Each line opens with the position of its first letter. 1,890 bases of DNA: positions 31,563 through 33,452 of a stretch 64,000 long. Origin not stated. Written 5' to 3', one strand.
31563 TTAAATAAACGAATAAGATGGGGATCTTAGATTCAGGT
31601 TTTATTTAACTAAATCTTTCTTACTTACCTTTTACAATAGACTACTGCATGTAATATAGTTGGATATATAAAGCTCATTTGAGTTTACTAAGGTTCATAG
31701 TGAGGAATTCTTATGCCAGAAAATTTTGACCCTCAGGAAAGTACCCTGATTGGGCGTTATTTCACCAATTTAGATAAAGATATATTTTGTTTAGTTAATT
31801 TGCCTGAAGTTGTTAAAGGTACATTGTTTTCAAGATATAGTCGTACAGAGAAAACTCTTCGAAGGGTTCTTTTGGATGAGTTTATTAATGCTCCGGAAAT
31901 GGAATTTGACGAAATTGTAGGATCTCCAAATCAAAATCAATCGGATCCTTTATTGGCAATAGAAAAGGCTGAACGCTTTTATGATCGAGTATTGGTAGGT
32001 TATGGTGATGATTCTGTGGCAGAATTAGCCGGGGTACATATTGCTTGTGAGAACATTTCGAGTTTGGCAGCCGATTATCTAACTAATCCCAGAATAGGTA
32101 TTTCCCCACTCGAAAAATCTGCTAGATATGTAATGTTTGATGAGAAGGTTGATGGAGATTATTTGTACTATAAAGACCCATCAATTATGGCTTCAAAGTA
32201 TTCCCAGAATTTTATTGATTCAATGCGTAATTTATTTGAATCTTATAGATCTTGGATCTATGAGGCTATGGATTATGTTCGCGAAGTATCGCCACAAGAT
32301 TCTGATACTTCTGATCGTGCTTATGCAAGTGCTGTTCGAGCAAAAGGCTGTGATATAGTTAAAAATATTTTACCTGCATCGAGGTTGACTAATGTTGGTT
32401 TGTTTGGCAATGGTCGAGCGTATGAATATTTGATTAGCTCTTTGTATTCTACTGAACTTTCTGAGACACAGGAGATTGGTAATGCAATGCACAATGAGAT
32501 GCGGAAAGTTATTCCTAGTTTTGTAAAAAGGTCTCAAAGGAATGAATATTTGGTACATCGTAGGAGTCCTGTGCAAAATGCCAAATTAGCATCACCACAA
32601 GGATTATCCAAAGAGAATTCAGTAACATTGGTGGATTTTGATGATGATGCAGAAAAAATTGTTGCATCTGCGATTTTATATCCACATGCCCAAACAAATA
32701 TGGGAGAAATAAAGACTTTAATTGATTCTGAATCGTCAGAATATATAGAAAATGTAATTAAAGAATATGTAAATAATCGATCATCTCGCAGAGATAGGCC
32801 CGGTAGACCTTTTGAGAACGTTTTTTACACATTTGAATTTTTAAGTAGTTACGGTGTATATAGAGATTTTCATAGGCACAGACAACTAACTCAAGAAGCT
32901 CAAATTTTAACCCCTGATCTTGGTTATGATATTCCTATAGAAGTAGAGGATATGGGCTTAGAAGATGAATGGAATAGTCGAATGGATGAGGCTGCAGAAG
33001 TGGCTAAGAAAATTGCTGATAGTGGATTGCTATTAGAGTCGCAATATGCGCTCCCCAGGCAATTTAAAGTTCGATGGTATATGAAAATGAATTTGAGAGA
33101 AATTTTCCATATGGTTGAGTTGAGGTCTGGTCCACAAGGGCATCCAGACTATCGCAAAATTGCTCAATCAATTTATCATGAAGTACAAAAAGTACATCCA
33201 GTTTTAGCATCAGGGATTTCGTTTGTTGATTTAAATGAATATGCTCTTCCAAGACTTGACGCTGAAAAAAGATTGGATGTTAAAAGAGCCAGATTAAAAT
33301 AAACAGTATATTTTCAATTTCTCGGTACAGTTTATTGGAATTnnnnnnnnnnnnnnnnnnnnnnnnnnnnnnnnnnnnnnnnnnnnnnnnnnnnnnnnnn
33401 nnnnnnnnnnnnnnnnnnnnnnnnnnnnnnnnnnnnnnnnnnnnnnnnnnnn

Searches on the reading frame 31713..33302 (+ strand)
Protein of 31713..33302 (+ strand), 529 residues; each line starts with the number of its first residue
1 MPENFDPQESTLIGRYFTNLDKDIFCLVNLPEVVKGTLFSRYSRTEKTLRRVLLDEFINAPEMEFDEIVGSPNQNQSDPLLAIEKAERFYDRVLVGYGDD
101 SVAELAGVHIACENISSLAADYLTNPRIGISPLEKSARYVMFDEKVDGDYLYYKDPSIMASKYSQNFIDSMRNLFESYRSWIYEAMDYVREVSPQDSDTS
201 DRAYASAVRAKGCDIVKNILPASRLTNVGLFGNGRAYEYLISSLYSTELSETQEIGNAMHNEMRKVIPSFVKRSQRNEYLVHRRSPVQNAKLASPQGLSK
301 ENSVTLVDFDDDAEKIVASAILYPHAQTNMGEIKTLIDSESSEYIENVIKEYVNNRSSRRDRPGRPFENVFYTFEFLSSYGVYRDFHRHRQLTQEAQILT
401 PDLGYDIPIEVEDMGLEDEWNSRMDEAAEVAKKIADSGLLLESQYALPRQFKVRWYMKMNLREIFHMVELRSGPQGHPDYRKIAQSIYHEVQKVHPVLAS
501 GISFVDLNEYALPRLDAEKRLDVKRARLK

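Call 30: search_protein_families(library=ncbifam, max_evalue=1e-10, proteins=[window:31713-33302:+])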
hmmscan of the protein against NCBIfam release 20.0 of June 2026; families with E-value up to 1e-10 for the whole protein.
window:31713-33302:+ (529 aa): 1 family
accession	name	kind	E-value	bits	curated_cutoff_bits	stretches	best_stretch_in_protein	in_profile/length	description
TIGR02170.1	thyX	equivalog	3.9e-15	56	87.9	0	443-499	152-208/211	FAD-dependent thymidylate synthase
